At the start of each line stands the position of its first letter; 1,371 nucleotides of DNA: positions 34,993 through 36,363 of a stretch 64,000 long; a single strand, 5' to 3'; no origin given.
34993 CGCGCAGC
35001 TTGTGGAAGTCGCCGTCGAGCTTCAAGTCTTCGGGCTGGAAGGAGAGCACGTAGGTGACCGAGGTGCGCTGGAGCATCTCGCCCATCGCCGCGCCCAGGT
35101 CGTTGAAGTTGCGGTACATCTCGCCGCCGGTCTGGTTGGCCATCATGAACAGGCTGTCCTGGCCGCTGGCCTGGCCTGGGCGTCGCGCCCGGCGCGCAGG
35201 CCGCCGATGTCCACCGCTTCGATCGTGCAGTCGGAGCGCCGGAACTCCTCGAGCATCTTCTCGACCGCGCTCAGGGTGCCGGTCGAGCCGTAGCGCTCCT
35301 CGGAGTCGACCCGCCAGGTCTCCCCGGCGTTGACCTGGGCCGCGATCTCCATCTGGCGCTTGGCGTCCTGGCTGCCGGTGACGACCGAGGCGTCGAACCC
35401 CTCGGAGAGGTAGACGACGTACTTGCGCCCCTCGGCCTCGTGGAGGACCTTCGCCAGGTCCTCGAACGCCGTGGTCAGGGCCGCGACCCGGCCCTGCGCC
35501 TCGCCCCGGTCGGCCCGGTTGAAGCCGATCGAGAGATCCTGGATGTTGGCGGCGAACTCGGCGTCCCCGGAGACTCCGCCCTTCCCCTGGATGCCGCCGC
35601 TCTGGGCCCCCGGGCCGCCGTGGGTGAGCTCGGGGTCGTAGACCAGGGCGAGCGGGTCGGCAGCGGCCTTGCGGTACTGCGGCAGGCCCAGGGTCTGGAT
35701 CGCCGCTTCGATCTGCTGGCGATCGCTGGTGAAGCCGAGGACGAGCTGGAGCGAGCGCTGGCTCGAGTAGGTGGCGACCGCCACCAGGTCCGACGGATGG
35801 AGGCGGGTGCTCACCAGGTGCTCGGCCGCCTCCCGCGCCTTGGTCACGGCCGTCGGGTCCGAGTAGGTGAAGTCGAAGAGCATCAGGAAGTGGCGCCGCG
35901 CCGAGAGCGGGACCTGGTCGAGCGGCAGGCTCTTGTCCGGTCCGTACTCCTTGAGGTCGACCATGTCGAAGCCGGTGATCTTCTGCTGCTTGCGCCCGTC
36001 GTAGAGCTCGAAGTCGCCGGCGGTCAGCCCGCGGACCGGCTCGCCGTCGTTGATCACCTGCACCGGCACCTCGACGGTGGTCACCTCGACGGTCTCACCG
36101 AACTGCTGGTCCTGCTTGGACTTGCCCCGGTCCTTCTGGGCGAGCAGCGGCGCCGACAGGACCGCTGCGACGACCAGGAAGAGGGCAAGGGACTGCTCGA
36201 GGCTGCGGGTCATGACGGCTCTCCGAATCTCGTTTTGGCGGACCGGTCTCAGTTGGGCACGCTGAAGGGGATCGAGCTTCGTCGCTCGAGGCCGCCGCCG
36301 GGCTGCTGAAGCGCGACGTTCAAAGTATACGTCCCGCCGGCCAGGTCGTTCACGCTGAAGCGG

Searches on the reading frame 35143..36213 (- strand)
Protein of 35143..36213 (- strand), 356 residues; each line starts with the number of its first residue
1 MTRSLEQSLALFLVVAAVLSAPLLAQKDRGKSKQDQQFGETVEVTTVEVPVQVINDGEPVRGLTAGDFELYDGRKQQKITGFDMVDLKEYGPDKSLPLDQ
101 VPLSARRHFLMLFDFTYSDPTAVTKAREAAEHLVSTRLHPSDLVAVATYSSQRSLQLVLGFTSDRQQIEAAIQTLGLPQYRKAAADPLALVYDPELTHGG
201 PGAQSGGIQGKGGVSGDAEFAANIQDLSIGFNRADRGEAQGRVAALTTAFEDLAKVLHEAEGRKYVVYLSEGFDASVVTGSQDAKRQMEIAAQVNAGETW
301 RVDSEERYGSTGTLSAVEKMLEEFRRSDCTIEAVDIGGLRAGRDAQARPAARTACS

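Call 99: search_protein_families(library=pfam, proteins=[window:35143-36213:-], max_evalue=0.00001)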
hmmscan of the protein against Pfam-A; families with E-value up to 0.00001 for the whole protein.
window:35143-36213:- (356 aa): 0 families

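Call 100: search_protein_families(library=pfam, proteins=[window:35143-36213:-], max_evalue=0.1)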
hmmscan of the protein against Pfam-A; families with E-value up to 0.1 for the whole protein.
window:35143-36213:- (356 aa): 1 family
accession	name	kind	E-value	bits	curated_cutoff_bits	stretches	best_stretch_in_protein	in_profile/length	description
PF13519.12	VWA_2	-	0.00074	20.5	27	1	119-175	17-69/107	von Willebrand factor type A domain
